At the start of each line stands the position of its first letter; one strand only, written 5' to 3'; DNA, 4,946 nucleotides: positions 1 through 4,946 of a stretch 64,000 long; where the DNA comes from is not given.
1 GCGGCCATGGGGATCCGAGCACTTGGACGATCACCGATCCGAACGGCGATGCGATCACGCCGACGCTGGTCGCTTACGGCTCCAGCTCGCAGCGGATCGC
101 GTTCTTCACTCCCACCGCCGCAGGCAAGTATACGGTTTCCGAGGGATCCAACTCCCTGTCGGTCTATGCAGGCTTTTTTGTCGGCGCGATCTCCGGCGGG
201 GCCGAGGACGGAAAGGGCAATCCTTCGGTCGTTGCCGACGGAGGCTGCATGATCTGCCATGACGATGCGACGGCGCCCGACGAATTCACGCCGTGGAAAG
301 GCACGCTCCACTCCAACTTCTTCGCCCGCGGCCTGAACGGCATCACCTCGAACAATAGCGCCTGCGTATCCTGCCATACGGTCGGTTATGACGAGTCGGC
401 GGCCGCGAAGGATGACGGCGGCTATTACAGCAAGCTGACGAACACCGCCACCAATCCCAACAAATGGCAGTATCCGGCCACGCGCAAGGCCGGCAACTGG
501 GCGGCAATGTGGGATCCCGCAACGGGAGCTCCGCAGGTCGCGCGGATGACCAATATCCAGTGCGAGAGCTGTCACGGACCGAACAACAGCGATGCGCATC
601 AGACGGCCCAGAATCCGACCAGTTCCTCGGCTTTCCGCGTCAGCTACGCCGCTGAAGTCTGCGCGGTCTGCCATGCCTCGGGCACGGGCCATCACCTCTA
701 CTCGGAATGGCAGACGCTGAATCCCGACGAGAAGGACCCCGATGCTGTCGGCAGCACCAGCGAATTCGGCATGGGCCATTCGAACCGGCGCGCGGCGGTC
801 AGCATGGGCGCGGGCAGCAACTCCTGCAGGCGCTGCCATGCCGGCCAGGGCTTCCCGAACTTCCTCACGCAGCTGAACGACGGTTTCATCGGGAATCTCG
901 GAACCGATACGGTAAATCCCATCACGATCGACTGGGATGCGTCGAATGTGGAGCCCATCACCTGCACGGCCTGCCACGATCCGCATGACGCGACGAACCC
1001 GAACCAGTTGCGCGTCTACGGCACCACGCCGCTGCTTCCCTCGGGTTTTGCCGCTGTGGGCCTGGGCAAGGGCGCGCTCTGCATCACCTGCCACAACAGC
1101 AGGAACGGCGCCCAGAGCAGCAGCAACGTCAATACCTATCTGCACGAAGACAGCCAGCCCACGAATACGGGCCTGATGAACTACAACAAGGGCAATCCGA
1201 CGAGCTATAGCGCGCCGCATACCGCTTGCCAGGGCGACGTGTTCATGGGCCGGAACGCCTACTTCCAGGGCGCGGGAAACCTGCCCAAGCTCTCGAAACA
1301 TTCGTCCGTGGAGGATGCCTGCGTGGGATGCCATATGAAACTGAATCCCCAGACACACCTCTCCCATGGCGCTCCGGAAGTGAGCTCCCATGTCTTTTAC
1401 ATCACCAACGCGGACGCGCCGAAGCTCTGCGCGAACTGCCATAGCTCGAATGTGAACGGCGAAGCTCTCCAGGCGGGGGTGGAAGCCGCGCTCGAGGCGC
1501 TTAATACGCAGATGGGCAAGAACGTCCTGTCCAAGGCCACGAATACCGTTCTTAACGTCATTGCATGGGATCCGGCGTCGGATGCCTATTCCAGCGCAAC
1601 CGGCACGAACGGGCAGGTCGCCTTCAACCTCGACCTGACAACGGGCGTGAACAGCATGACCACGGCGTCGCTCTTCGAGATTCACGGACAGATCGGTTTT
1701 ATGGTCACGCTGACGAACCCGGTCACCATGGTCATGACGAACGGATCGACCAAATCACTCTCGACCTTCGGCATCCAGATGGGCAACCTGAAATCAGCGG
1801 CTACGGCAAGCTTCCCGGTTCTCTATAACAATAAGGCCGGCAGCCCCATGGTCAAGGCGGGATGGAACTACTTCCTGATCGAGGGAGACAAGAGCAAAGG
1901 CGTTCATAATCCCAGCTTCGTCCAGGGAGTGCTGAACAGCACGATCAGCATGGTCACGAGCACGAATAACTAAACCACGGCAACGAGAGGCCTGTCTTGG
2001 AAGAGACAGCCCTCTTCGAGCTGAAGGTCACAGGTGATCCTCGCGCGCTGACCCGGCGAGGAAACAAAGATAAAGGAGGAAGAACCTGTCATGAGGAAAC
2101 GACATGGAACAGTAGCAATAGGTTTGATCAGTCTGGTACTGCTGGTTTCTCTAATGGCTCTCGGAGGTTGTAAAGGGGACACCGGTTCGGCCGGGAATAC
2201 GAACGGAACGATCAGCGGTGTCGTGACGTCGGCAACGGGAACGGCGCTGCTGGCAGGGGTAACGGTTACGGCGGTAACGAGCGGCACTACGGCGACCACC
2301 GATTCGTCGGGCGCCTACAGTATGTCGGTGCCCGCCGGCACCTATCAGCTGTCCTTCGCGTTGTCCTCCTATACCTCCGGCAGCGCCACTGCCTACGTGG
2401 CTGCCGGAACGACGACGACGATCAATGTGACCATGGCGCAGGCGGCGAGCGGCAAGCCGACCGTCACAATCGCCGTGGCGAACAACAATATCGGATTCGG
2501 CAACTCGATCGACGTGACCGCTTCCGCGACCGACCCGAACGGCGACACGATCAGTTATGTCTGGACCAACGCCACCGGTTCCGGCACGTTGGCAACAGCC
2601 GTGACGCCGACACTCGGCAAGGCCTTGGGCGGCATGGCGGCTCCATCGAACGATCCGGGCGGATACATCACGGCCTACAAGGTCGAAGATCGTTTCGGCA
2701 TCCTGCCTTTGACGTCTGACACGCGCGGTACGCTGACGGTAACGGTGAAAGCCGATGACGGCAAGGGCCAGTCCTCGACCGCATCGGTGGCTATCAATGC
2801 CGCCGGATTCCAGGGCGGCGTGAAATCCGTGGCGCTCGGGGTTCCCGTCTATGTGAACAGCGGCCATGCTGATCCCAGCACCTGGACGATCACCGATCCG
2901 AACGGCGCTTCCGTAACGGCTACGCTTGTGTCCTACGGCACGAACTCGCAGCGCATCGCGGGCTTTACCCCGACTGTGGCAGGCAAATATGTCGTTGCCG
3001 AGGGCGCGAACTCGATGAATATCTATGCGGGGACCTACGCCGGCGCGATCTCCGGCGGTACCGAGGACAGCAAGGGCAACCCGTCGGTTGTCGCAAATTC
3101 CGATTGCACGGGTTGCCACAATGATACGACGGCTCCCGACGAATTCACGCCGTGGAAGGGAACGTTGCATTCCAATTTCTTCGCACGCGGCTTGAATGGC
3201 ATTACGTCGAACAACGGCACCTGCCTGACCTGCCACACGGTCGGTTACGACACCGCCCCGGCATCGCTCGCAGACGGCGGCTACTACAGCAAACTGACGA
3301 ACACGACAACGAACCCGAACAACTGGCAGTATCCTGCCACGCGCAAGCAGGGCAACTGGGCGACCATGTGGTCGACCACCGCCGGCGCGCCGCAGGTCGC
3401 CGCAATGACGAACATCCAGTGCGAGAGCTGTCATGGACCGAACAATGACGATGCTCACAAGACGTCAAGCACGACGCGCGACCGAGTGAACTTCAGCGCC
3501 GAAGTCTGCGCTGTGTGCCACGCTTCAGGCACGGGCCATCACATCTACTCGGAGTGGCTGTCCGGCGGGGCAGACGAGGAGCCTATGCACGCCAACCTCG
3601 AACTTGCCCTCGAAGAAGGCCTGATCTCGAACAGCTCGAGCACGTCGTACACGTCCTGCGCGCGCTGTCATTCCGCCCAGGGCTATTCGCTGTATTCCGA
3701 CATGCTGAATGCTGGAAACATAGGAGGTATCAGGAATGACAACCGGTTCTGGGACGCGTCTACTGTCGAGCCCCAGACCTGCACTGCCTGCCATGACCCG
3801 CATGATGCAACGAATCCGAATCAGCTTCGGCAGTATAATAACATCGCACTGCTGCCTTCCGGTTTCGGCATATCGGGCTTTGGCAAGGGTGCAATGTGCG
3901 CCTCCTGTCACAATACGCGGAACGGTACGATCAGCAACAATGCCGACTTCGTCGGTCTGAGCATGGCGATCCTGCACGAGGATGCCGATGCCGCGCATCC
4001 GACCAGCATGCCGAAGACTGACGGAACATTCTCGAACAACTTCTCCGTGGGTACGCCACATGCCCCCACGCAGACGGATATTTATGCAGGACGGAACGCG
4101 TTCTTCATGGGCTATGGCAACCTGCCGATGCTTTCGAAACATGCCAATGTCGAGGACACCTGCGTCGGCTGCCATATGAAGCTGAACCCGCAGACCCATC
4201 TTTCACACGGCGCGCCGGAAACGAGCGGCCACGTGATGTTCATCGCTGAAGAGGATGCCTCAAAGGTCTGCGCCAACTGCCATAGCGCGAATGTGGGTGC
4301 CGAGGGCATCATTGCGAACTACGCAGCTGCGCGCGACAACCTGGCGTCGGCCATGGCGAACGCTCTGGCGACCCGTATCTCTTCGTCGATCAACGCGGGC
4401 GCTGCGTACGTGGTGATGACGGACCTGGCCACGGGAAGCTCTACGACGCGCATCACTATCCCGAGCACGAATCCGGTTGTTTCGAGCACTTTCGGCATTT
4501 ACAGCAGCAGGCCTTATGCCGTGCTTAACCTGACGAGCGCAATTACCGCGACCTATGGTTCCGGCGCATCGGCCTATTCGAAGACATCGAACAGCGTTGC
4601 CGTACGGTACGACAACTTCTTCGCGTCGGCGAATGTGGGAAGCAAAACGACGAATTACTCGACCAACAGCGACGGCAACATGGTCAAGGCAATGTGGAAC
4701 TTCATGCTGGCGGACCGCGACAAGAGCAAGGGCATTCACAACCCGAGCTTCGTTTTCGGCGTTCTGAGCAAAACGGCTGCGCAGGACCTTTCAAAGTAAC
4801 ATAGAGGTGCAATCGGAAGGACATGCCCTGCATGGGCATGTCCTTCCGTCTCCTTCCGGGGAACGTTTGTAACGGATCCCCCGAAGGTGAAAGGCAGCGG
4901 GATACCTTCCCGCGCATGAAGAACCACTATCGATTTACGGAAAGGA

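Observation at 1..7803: Porin-cytochrome-like extracellular electron-transfer gene cluster with an unusual architecture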

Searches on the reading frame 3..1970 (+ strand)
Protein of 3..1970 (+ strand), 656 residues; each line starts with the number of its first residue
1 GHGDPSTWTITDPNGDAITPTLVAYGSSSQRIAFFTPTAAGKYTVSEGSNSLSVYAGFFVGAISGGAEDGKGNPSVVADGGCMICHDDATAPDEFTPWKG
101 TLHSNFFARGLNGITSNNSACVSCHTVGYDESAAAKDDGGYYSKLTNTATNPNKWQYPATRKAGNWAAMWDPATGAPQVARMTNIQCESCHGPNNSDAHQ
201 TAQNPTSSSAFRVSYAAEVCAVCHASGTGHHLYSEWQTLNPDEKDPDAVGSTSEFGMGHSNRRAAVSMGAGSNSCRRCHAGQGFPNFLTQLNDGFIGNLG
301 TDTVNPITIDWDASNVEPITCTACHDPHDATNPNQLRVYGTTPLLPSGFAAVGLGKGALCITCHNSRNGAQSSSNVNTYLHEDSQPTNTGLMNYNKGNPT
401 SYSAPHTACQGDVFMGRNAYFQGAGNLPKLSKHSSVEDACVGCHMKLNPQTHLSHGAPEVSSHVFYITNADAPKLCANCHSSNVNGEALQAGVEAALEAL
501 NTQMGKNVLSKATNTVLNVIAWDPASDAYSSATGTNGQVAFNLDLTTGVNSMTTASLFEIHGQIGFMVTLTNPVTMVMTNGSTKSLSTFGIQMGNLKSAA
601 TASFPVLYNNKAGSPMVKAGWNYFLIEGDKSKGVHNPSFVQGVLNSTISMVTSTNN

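Call 4: search_protein_families(library=pfam, proteins=[window:3-1970:+], max_evalue=0.01)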
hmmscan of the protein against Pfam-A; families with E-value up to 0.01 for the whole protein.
window:3-1970:+ (656 aa): 8 families
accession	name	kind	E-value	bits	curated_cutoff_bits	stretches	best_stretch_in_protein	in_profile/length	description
PF22113.1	Mtrc-MtrF_II-IV_dom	-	5.2e-12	46.1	30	2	78-150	80-153/176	Outer membrane cytochrome MtrC/MtrF-like, domains II/IV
PF09699.15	Paired_CXXCH_1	-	5.4e-12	45.6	20.6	1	320-366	8-38/41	Doubled CXXCH motif (Paired_CXXCH_1)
PF14522.11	Cytochrome_C7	-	7.8e-11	42.1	24.8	0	432-484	7-52/67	Cytochrome c7 and related cytochrome c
PF14537.11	Cytochrom_c3_2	-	6.4e-06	27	25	0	180-226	22-66/79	Cytochrome c3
PF02335.20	Cytochrom_C552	-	3.4e-05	23.4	24.1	1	430-507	237-307/438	Cytochrome c552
PF13435.11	Cytochrome_C554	-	0.0012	20.2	20.8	0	178-192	70-84/84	Cytochrome c554 and c-prime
PF13442.11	Cytochrome_CBB3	-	0.0013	19.4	27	0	215-248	10-36/68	Cytochrome C oxidase, cbb3-type, subunit III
PF23623.1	GBD_IRG7_N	-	0.0031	18.1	27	1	8-50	40-81/95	IRG7 N-terminal galactose binding domain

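Call 5: search_protein_families(library=ncbifam, proteins=[window:3-1970:+], max_evalue=0.01)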
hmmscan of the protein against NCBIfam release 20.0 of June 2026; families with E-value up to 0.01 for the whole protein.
window:3-1970:+ (656 aa): 5 families
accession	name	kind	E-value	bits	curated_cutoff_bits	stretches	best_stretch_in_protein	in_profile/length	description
TIGR03508.1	decahem_SO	subfamily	1.9e-12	47.2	192.2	1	180-281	30-126/258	DmsE family decaheme c-type cytochrome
TIGR01905.1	paired_CXXCH_1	subfamily_domain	3.5e-11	42.8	25.2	1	320-340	8-28/41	doubled CXXCH domain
NF041198.1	UshA_like_PCGU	equivalog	1.7e-07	30.2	275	1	73-227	402-511/519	UshA-like (seleno)protein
NF041028.1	decahem_GSU2203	exception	0.00031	20.1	325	1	182-280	65-156/317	GSU2203 family decaheme c-type cytochrome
NF008659.0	PRK11659.1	equivalog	0.00053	19.7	184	0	435-482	44-84/188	cytochrome c nitrite reductase pentaheme subunit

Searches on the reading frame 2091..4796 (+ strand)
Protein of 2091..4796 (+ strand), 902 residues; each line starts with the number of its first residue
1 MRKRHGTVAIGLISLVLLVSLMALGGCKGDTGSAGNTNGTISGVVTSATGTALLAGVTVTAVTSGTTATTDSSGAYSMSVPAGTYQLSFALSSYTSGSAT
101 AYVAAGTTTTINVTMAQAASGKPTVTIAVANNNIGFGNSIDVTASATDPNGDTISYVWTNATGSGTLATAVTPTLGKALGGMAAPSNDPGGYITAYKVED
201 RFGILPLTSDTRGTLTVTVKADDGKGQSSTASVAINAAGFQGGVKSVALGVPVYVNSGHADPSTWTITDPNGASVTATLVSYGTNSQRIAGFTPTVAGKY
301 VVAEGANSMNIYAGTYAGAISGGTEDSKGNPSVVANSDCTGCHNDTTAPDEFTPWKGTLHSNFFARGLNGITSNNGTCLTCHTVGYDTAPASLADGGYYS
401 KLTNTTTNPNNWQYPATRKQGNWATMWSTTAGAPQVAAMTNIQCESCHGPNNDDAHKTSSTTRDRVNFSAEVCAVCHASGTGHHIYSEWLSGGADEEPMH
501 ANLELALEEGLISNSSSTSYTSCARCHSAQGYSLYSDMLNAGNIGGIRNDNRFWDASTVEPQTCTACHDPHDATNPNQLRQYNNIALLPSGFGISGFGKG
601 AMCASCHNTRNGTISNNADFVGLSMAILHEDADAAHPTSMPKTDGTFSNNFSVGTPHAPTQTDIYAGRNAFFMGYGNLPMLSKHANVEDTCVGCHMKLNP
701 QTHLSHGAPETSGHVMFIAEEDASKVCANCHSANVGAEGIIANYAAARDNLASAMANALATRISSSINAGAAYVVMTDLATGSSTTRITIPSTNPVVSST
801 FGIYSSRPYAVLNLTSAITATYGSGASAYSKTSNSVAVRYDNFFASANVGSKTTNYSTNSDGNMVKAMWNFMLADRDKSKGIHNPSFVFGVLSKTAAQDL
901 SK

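Call 4: search_protein_families(library=pfam, proteins=[window:2091-4796:+], max_evalue=0.01)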
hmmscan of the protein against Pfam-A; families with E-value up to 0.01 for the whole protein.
window:2091-4796:+ (902 aa): 6 families
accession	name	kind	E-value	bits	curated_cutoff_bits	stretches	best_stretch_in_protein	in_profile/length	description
PF09699.15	Paired_CXXCH_1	-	1.6e-14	53.8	20.6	1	561-581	6-26/41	Doubled CXXCH motif (Paired_CXXCH_1)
PF14522.11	Cytochrome_C7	-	8e-13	48.5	24.8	0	438-528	10-67/67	Cytochrome c7 and related cytochrome c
PF22113.1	Mtrc-MtrF_II-IV_dom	-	4.6e-12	46.2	30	2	443-610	8-166/176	Outer membrane cytochrome MtrC/MtrF-like, domains II/IV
PF13715.12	CarbopepD_reg_2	-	9.1e-10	38.9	32.2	1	41-120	1-81/88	CarboxypepD_reg-like domain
PF14537.11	Cytochrom_c3_2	-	5.6e-06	27.2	25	0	437-479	22-66/79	Cytochrome c3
PF13442.11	Cytochrome_CBB3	-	0.00062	20.5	27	0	724-745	11-25/68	Cytochrome C oxidase, cbb3-type, subunit III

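Call 5: search_protein_families(library=ncbifam, proteins=[window:2091-4796:+], max_evalue=0.01)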
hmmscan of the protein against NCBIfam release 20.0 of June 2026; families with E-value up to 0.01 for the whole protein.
window:2091-4796:+ (902 aa): 3 families
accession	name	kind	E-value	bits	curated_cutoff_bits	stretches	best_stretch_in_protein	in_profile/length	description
TIGR01905.1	paired_CXXCH_1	subfamily_domain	1.1e-08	34.8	25.2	1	562-582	7-27/41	doubled CXXCH domain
NF041198.1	UshA_like_PCGU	equivalog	2.3e-08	33.1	275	1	326-480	398-511/519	UshA-like (seleno)protein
TIGR03508.1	decahem_SO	subfamily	1.7e-06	27.7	192.2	0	679-736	180-224/258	DmsE family decaheme c-type cytochrome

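Call 19: search_solved_structures(query=window:2091-4796:+, max_evalue=1, show_alignments=1)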
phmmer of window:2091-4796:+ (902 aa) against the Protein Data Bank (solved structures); distinct sequences matched with E-value up to 1: 6.
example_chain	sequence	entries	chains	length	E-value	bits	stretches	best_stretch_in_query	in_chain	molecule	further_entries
9gbc_A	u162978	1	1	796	0.00087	20.8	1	33-142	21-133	TonB-linked outer membrane receptor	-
4wi0_B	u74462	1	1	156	0.19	13.1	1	43-98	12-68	Cellulosomal scaffoldin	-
4wjy_A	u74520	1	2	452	0.32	12.4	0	327-369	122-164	Cytochrome c-552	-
2rf7_A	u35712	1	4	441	0.35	12.2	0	327-369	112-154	Cytochrome c-552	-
1gu6_A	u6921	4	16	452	0.37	12.2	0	327-369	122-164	CYTOCHROME C552 | Cytochrome c-552 | Cytochrome c nitrite reductase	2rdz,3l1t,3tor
4u3s_B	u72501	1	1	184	0.37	12.1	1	31-98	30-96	Cellulosomal scaffoldin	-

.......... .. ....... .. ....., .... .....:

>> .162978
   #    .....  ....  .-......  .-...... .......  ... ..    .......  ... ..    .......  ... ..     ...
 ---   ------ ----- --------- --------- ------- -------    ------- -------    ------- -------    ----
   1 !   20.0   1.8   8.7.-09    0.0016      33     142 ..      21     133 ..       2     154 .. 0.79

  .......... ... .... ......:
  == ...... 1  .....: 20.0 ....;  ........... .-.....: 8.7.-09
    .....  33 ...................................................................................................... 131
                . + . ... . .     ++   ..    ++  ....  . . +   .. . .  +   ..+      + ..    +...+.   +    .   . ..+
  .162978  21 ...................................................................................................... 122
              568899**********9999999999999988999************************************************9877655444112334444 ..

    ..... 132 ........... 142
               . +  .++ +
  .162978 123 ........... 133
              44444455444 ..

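Call 36: find_homologous_proteins(query=window:2091-4796:+, max_evalue=0.001)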
Query window:2091-4796:+ (902 aa): 280 proteins with E <= 0.001 among 8000 candidates; the best 120 are listed.
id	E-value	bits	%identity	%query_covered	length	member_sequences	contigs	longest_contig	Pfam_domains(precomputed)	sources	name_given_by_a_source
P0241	0.0e+0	2007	100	100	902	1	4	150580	PF09699.16,PF14537.12,PF13715.13,PF14522.12,PF22113.2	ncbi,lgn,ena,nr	ncbi:MAG: carboxypeptidase-like regulatory domain-containing protein [Nitrospiraceae bacterium]|nr:c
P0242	0.0e+0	1100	58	99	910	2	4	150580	PF09699.16,PF13715.13,PF14522.12,PF22113.2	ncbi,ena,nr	ncbi:MAG: carboxypeptidase-like regulatory domain-containing protein [Nitrospiraceae bacterium]|nr:c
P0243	3.4e-226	772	47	97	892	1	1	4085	PF09699.16,PF14537.12,PF13715.13,PF14522.12,PF22113.2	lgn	-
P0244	2.0e-210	719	45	99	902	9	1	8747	PF09699.16,PF13715.13,PF02335.21,PF14522.12,PF22113.2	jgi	-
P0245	1.3e-208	713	45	100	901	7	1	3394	PF09699.16,PF13715.13,PF13620.13,PF02335.21,PF14522.12,PF22113.2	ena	-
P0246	2.0e-208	713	43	100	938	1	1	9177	PF09699.16,PF13620.13,PF14522.12,PF22113.2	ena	-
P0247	2.2e-199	683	43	98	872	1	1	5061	PF09699.16,PF14537.12,PF13620.13,PF14522.12,PF22113.2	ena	-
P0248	2.0e-198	680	43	97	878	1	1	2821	PF09699.16,PF13715.13,PF02335.21,PF14522.12,PF22113.2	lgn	-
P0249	2.3e-197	676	44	94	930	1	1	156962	PF09699.16,PF13715.13,PF02335.21,PF14522.12,PF22113.2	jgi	jgi:hypothetical protein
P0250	2.4e-196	673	43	100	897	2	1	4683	PF09699.16,PF13715.13,PF02335.21,PF14522.12,PF22113.2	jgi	jgi:hypothetical protein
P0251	3.8e-196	672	43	98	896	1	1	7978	PF09699.16,PF13715.13,PF02335.21,PF14522.12,PF22113.2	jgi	jgi:hypothetical protein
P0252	5.4e-193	662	40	100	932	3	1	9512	PF09699.16,PF13715.13,PF13620.13,PF22904.4,PF14522.12,PF22113.2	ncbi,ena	-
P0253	2.4e-188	646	43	99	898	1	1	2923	PF09699.16,PF13715.13,PF02335.21,PF14522.12,PF22113.2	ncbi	-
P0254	2.9e-182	626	41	96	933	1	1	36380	PF01391.24,PF09699.16,PF13620.13,PF02335.21,PF14522.12,PF22113.2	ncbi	-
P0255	9.8e-182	625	42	94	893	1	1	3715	PF09699.16,PF13620.13,PF14522.12,PF22113.2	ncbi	-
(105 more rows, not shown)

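Call 53: predict_structure(alignment_id=A3)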
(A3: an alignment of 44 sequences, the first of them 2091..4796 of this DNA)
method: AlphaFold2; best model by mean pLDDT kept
length: 902 residues; sequences in the alignment: 44
mean_pLDDT: 82.5   pTM: 0.78
mean pLDDT of the five models: 82.5, 80.7, 79.3, 79.1, 76.5
residues with pLDDT >= 90: 400; 70-90: 341; 50-70: 80; < 50: 81
segments of 3 or more residues with pLDDT < 50: 1-12, 22-34, 481-483, 490-498, 515-519, 616-623, 637-653, 705-709, 851-854
pLDDT, mean of each block of 10 residues (from residue 1): 41 52 41 64 89 90 93 94 95 91 92 90 93 92 95 94 96 92 66 76 89 93 91 93 92 92 92 95 82 95 94 94 92 94 90 91 93 84 89 92 90 93 94 93 90 75 78 75 47 45 84 58 83 90 80 87 87 88 90 91 89 53 64 53 37 64 94 91 91 85 51 72 89 87 95 90 76 77 78 84 78 90 87 86 68 50 84 91 95 95 74
secondary structure, 60 per line:
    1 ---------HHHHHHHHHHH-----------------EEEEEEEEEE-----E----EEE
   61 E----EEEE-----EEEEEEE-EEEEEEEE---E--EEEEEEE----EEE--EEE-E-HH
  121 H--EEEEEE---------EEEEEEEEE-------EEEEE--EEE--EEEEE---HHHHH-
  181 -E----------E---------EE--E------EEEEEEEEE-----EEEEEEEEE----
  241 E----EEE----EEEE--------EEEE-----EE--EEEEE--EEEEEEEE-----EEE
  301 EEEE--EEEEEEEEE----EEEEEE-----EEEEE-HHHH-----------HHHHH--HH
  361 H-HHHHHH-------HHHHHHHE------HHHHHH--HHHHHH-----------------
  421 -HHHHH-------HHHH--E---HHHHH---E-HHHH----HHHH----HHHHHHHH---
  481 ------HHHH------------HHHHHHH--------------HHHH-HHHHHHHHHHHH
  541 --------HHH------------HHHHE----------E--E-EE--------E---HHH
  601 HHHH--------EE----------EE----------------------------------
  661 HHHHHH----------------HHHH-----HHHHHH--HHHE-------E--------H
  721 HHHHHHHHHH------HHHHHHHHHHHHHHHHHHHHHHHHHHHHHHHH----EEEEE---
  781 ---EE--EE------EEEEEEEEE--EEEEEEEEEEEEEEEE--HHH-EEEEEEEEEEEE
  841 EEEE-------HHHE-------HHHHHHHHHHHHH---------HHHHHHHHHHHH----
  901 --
elements in order (helices of 4 or more, strands of 3 or more residues): H10-20 E38-47 E58-61 E66-69 E75-81 E83-90 E97-103 E108-110 E113-115 E124-129 E139-147 E155-159 E162-164 E167-171 H175-179 E214-222 E228-236 E246-248 E253-256 E265-268 E278-282 E285-292 E298-304 E307-315 E320-325 E331-335 H337-340 H352-356 H363-368 H376-382 H390-395 H398-403 H422-426 H434-437 H444-448 H454-457 H462-465 H470-477 H487-490 H503-509 H524-527 H529-540 H564-567 H598-604 H661-666 H683-686 H692-697 H720-730 H737-768 E773-777 E796-804 E807-822 E829-844 H863-875 H885-896
